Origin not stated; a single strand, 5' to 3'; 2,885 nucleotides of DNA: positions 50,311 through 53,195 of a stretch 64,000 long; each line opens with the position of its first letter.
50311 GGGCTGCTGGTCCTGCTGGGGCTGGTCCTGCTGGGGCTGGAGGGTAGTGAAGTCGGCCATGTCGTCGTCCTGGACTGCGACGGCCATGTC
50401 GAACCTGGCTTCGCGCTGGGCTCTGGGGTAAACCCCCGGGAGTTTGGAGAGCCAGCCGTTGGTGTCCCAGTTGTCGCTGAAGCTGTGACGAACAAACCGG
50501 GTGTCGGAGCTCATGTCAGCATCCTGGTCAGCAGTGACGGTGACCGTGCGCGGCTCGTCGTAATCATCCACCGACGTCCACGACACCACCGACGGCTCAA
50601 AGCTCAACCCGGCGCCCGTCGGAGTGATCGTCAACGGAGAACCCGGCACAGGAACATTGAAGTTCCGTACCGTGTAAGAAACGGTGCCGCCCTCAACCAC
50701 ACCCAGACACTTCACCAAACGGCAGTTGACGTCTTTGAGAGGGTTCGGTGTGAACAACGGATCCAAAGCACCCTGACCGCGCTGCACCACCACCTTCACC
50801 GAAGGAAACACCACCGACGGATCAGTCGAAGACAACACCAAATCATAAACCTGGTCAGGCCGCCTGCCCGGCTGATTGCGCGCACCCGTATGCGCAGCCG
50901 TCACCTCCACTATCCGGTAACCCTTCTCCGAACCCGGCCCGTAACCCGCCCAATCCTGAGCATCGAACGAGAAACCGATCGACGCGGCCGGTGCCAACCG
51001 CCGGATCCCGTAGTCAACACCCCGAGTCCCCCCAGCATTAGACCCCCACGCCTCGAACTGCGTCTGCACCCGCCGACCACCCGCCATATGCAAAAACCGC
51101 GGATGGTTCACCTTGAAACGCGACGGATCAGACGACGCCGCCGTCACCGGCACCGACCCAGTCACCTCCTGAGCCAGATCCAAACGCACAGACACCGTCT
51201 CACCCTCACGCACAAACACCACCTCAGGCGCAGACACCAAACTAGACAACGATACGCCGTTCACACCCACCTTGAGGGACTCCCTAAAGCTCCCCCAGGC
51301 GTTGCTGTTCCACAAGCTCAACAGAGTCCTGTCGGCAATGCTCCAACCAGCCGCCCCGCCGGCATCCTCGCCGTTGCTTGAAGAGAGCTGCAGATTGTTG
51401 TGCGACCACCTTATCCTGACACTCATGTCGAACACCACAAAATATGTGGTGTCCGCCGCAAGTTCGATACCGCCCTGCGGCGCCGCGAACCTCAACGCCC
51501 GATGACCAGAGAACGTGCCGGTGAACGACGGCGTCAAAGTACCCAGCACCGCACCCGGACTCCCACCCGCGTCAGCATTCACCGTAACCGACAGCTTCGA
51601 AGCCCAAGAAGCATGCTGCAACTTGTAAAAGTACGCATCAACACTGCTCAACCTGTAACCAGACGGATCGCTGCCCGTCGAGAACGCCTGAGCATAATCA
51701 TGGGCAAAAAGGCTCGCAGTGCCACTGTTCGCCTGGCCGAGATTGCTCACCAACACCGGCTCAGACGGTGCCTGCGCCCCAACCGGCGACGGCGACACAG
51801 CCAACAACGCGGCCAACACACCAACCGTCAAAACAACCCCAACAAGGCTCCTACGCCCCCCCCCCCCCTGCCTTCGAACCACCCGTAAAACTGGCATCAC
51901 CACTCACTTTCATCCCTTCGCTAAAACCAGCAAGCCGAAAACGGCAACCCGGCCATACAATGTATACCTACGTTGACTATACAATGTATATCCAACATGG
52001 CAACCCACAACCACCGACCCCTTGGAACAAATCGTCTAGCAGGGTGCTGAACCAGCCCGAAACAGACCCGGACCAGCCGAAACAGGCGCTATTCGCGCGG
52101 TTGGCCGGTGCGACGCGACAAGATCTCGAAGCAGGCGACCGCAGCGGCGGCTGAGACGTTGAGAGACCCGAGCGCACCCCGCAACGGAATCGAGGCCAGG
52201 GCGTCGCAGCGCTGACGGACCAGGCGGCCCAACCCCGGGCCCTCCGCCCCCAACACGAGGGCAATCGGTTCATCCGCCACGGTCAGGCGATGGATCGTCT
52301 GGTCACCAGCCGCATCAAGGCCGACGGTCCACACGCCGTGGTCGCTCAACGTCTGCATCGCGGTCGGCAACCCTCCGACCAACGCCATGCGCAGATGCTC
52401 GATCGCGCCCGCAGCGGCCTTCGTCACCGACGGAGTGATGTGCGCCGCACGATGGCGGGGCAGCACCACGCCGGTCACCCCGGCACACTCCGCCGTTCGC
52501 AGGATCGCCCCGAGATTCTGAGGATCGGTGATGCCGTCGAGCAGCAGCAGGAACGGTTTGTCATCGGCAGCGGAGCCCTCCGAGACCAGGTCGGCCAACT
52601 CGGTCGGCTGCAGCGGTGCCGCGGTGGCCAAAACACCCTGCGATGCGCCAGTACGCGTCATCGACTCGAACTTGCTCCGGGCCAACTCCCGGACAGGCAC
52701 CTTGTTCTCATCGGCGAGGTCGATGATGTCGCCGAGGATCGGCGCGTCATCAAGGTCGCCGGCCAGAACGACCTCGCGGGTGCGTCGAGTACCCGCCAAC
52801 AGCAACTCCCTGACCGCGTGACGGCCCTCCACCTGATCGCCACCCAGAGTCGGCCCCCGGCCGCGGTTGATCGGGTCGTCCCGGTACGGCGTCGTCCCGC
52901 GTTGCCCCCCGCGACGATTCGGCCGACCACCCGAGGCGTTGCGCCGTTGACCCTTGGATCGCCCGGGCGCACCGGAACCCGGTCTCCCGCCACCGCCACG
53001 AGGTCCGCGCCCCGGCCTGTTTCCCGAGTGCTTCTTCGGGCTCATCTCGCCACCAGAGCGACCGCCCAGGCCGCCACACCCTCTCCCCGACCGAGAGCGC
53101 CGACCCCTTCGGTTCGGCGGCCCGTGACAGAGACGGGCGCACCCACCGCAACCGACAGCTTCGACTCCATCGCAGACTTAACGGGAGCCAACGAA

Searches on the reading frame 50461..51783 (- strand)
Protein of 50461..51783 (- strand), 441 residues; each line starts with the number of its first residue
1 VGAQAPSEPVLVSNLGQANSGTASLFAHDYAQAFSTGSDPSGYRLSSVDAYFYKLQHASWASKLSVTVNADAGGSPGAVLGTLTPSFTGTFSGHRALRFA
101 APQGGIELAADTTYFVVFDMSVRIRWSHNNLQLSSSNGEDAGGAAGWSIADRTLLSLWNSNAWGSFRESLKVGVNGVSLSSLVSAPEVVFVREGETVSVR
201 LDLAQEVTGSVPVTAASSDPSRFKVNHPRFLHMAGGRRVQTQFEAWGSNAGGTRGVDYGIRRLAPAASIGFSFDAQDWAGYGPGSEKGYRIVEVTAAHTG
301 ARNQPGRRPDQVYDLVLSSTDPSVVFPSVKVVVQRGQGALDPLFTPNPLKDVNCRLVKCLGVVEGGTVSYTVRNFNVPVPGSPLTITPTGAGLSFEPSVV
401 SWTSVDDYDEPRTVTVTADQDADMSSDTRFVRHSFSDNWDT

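Call 17: find_related_loci(query=A1, collection=genome_contigs, flank=2500)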
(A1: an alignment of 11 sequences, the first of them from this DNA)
Query A1 (441 aa) in genome_contigs; peptide patterns used: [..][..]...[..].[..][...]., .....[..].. (x = any residue, [..] = any of these).
42 stretches matched a pattern; 17 encode a relative of the query (tblastn E <= 1e-3); 17 distinct loci.
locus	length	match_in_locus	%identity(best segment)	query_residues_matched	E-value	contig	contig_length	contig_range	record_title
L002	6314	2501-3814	64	2-441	2e-151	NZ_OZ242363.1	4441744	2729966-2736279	MAG: Candidatus Poriferisodalis sp. isolate 3ecd5611-abd8-4ec1-8e8b-c033b5c04d4f chromosome 1, complete sequence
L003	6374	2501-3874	57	2-441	5e-148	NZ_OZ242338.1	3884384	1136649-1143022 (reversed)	MAG: Candidatus Poriferisocius sp. isolate b1648d6f-d579-441a-9e02-68cbdfacbddd chromosome 1, complete sequence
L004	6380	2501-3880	57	2-441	3e-145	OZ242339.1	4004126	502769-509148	MAG: Acidimicrobiales bacterium isolate d2f1fe46-59da-42e5-8b0a-fdf35f8109fa genome assembly, chromosome: 1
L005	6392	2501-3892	56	1-441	3e-136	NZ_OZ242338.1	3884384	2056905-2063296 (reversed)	MAG: Candidatus Poriferisocius sp. isolate b1648d6f-d579-441a-9e02-68cbdfacbddd chromosome 1, complete sequence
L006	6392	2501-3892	55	2-441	1e-134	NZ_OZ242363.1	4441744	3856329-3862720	MAG: Candidatus Poriferisodalis sp. isolate 3ecd5611-abd8-4ec1-8e8b-c033b5c04d4f chromosome 1, complete sequence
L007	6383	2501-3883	53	1-441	7e-134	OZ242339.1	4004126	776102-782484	MAG: Acidimicrobiales bacterium isolate d2f1fe46-59da-42e5-8b0a-fdf35f8109fa genome assembly, chromosome: 1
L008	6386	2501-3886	53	2-441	2e-131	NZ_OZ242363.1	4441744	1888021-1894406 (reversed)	MAG: Candidatus Poriferisodalis sp. isolate 3ecd5611-abd8-4ec1-8e8b-c033b5c04d4f chromosome 1, complete sequence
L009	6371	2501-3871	54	2-441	3e-127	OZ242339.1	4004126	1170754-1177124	MAG: Acidimicrobiales bacterium isolate d2f1fe46-59da-42e5-8b0a-fdf35f8109fa genome assembly, chromosome: 1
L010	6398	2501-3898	51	2-441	1e-124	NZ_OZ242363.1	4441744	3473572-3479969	MAG: Candidatus Poriferisodalis sp. isolate 3ecd5611-abd8-4ec1-8e8b-c033b5c04d4f chromosome 1, complete sequence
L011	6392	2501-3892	51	2-441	9e-124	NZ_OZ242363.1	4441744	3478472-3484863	MAG: Candidatus Poriferisodalis sp. isolate 3ecd5611-abd8-4ec1-8e8b-c033b5c04d4f chromosome 1, complete sequence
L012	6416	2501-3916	51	2-441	2e-121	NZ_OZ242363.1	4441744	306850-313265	MAG: Candidatus Poriferisodalis sp. isolate 3ecd5611-abd8-4ec1-8e8b-c033b5c04d4f chromosome 1, complete sequence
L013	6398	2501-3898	51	2-441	1e-120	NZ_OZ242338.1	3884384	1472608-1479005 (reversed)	MAG: Candidatus Poriferisocius sp. isolate b1648d6f-d579-441a-9e02-68cbdfacbddd chromosome 1, complete sequence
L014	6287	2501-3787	61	3-441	6e-150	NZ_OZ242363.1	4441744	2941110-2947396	MAG: Candidatus Poriferisodalis sp. isolate 3ecd5611-abd8-4ec1-8e8b-c033b5c04d4f chromosome 1, complete sequence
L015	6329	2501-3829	63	2-441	2e-151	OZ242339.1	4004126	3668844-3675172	MAG: Acidimicrobiales bacterium isolate d2f1fe46-59da-42e5-8b0a-fdf35f8109fa genome assembly, chromosome: 1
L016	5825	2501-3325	55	182-441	6e-84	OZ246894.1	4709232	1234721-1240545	MAG: Acidimicrobiales bacterium isolate 168846d3-da31-4246-9ed1-ce7448191819 genome assembly, chromosome: 1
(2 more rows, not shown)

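Call 57: predict_structure(alignment_id=A1)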
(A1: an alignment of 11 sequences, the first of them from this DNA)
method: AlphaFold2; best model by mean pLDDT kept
length: 441 residues; sequences in the alignment: 11
mean_pLDDT: 59.7   pTM: 0.40
mean pLDDT of the five models: 59.7, 59.6, 58.2, 55.5, 47.9
residues with pLDDT >= 90: 0; 70-90: 137; 50-70: 182; < 50: 122
segments of 3 or more residues with pLDDT < 50: 1-19, 136-153, 178-188, 246-258, 280-289, 300-309, 336-359, 376-378, 433-441
pLDDT, mean of each block of 10 residues (from residue 1): 30 38 68 69 73 70 82 82 74 71 76 77 61 52 37 55 62 52 40 60 58 78 72 55 53 39 75 60 40 63 43 72 63 46 39 38 71 54 66 81 63 76 57 38 23
secondary structure, 60 per line:
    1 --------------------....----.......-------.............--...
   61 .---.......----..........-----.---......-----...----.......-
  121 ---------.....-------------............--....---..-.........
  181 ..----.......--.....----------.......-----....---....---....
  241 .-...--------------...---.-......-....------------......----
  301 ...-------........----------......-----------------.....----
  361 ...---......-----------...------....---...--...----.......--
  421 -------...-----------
elements in order: E21-24 E29-35 E43-55 H58-61 E65-71 E76-85 E95-100 E106-108 E113-119 E130-134 E148-159 E162-165 E172-178 H179-182 E187-193 E196-200 E211-217 E223-226 E230-233 E237-241 E243-245 E260-262 E268-273 H275-278 E291-296 E311-318 E329-334 H352-356 E361-363 E367-372 E384-386 E393-396 E400-402 E412-418 E428-430
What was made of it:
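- Tried and rejected: The AlphaFold model is low-confidence (pLDDT 60, all-beta; call 57).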

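Call 59: fold_search(model_id=the predicted structure, library=pdb)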
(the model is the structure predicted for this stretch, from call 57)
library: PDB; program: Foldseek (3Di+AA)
matches with E <= 10: 1184; with E <= 0.001: 5
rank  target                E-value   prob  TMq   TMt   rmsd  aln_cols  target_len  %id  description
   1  7sqc_F0               4.3e-05  0.96  0.14  0.19  27.4       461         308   11  Ciliary C1 central pair apparatus isolated from Chlamydomonas reinhardtii (released 2022-04-13)
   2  9ijj_P                1.1e-04  0.75  0.15  0.12  33.5       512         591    8  In situ structure of the central apparatus in mouse sperm axoneme. (released 2025-06-04)
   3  9ijj_4K               3.0e-04  0.84  0.13  0.14  24.2       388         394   11  In situ structure of the central apparatus in mouse sperm axoneme. (released 2025-06-04)
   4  7som_D                7.8e-04  0.63  0.14  0.06  20.6       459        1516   10  Ciliary C2 central pair apparatus isolated from Chlamydomonas reinhardtii (released 2022-04-13)
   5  9fh8_A                8.6e-04  1.00  0.21  0.29  13.0       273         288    7  Crystal structure of the SPD-2 domain of Apis dorsata CEP192 (released 2025-03-26)
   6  9d93_Pa               1.1e-03  0.99  0.25  0.19  23.9       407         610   12  Mycobacteriophage Bxb1 tail tip - Composite map and model (released 2024-09-25)
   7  7sqc_F1               1.1e-03  0.72  0.13  0.12  24.4       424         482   10  Ciliary C1 central pair apparatus isolated from Chlamydomonas reinhardtii (released 2022-04-13)
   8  9ijj_4I               1.2e-03  0.63  0.15  0.03  29.1       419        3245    8  In situ structure of the central apparatus in mouse sperm axoneme. (released 2025-06-04)
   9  4mng_E                1.2e-03  0.75  0.13  0.21  20.6       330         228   12  Structure of the DP10.7 TCR with CD1d-sulfatide (released 2013-12-18)
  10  9ijj_4G               1.3e-03  0.87  0.15  0.03  27.0       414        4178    6  In situ structure of the central apparatus in mouse sperm axoneme. (released 2025-06-04)
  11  9ijj_L                2.3e-03  0.99  0.20  0.32  11.9       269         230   11  In situ structure of the central apparatus in mouse sperm axoneme. (released 2025-06-04)
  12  9kr1                  4.0e-03  0.97  0.19  0.21   9.1       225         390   12  Structural Basis for the Polymer-Protein Binding Mechanism of Polyvinyl Alcohol Esterase (released 2025-10-08)
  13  1l4i_A                5.9e-03  0.97  0.17  0.37  16.3       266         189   14  Crystal Structure of the Periplasmic Chaperone SfaE (released 2002-06-12)
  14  4be5_A                6.3e-03  0.38  0.13  0.22  18.3       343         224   12  V. cholera biofilm scaffolding protein RbmA (released 2013-12-18)
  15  7n6g_1J               6.3e-03  0.30  0.12  0.13  25.3       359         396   10  C1 of central pair (released 2022-05-18)
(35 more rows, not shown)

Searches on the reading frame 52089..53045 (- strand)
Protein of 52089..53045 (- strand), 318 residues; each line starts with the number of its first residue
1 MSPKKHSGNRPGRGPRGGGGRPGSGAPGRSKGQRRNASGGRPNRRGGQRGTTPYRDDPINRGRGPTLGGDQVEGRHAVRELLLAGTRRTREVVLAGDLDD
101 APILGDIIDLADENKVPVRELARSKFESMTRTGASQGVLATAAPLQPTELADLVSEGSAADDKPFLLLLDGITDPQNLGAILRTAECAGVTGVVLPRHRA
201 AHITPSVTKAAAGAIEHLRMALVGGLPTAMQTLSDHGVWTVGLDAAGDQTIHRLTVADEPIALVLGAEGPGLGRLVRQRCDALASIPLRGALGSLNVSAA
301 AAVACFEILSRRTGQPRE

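Call 5: search_protein_families(library=pfam, proteins=[window:52089-53045:-], max_evalue=0.01)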
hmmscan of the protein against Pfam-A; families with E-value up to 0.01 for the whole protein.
window:52089-53045:- (318 aa): 2 families
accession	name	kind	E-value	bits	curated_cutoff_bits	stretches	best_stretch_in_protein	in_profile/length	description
PF00588.24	SpoU_methylase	-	1.3e-35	123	29.7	1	165-306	2-142/142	SpoU rRNA Methylase family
PF08032.17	SpoU_sub_bind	-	9.2e-13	48.8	22.8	1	72-147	2-75/76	RNA 2'-O ribose methyltransferase substrate binding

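Call 43: find_homologous_proteins(query=window:52089-53045:-, max_evalue=1e-40)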
Query window:52089-53045:- (318 aa): 6943 proteins with E <= 1e-40 among 8000 candidates; the best 120 are listed.
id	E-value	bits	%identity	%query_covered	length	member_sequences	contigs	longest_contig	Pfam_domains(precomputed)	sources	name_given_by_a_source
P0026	2.7e-187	640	94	100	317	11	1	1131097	PF08032.18,PF00588.25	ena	-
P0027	1.5e-175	601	90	99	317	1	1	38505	PF08032.18,PF00588.25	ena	-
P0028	2.1e-173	594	88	100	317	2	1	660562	PF08032.18,PF00588.25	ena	-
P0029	5.2e-171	586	87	100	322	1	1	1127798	PF08032.18,PF00588.25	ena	-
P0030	1.1e-165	569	88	98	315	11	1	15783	PF08032.18,PF00588.25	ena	-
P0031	3.0e-164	564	88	98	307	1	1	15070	PF08032.18,PF00588.25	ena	-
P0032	8.1e-164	563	87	98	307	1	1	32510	PF08032.18,PF00588.25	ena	-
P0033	4.5e-163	560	87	98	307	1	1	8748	PF08032.18,PF00588.25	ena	-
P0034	1.3e-162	559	87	98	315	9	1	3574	PF08032.18,PF00588.25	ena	-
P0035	3.8e-162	557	90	90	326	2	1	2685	PF08032.18,PF00588.25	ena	-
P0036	4.2e-162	557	86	98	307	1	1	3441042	PF08032.18,PF00588.25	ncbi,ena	-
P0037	5.9e-162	557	87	98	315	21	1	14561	PF08032.18,PF00588.25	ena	-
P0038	7.7e-162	556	86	98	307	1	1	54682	PF08032.18,PF00588.25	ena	-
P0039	5.9e-161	553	90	89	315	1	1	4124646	PF08032.18,PF00588.25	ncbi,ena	-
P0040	8.3e-161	553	86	98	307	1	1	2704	PF08032.18,PF00588.25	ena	-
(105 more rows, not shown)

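Call 44: find_encoding_contigs(protein=P0026, flank=5000, max_places=3)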
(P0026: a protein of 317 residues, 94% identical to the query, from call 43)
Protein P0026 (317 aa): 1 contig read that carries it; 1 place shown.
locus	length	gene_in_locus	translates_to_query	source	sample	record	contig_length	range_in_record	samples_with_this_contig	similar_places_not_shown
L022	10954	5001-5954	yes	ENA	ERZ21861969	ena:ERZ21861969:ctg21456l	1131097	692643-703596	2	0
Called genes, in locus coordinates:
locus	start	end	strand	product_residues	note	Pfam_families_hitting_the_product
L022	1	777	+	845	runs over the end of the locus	PF02861:Clp_N, PF13191:AAA_16 (weak), PF00004:AAA, PF17871:AAA_lid_9, PF02151:UVR (weak), PF07724:AAA_2, PF07728:AAA_5, PF10431:ClpB_D2-small, +8 more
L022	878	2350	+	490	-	-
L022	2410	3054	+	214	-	PF01738:DLH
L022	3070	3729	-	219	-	PF00027:cNMP_binding, PF13545:HTH_Crp_2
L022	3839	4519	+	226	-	PF01128:IspD, PF12804:NTP_transf_3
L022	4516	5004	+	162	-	PF02542:YgbB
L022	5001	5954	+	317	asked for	PF08032:SpoU_sub_bind, PF00588:SpoU_methylase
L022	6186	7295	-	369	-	PF08240:ADH_N, PF00107:ADH_zinc_N, PF13602:ADH_zinc_N_2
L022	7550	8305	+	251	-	PF03591:AzlC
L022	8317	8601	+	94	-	PF05437:AzlD (weak)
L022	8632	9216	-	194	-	PF04250:DUF429 (weak)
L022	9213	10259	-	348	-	-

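Call 45: find_encoding_contigs(protein=P0039, flank=5000, max_places=3)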
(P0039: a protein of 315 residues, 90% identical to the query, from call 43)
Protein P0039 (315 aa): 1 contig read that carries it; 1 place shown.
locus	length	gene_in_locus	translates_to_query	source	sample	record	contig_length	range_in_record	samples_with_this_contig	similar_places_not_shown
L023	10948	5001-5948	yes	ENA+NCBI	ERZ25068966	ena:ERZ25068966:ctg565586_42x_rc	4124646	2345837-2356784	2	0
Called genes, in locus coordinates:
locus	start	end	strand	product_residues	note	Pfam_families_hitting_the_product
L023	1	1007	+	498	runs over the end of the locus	-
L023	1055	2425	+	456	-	PF18073:Zn_ribbon_LapB, PF03796:DnaB_C (faint), PF06745:ATPase, PF13481:AAA_25, PF23442:DUF7125, PF13541:ChlI (faint)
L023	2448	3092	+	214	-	PF01738:DLH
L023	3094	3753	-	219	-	PF00027:cNMP_binding, PF13545:HTH_Crp_2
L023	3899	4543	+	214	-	PF01128:IspD, PF12804:NTP_transf_3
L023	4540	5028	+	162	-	PF02542:YgbB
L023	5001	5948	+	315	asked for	PF08032:SpoU_sub_bind, PF00588:SpoU_methylase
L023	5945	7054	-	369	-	PF08240:ADH_N, PF00107:ADH_zinc_N, PF13602:ADH_zinc_N_2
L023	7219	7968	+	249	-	PF03591:AzlC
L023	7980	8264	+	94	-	PF05437:AzlD (weak)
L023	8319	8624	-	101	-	PF01850:PIN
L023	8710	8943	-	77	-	PF07362:CcdA (weak)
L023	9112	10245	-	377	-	PF13395:HNH_4 (weak)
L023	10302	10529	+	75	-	-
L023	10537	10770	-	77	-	-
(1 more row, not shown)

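Call 46: find_encoding_contigs(protein=P0028, flank=5000, max_places=3)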
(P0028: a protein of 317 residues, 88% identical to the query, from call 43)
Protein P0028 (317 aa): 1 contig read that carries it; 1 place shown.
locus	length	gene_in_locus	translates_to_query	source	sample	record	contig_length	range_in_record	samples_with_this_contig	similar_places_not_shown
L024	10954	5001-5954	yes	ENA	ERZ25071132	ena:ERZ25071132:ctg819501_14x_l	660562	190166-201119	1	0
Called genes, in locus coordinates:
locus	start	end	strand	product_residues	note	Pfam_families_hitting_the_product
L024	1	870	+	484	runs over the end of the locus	-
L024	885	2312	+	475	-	PF18073:Zn_ribbon_LapB, PF13481:AAA_25, PF23442:DUF7125, PF03796:DnaB_C (weak), PF06745:ATPase, PF13401:AAA_22 (weak), PF13541:ChlI (weak)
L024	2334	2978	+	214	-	PF01738:DLH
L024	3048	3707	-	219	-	PF00027:cNMP_binding, PF13545:HTH_Crp_2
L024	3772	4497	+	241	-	PF01128:IspD, PF12804:NTP_transf_3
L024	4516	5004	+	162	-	PF02542:YgbB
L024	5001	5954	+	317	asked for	PF08032:SpoU_sub_bind, PF00588:SpoU_methylase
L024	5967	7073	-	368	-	PF08240:ADH_N, PF00107:ADH_zinc_N, PF13602:ADH_zinc_N_2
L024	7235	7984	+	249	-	PF03591:AzlC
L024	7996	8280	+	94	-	PF05437:AzlD (weak)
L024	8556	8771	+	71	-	PF01402:RHH_1 (weak)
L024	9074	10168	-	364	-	-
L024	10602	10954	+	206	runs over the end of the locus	PF13399:LytR_C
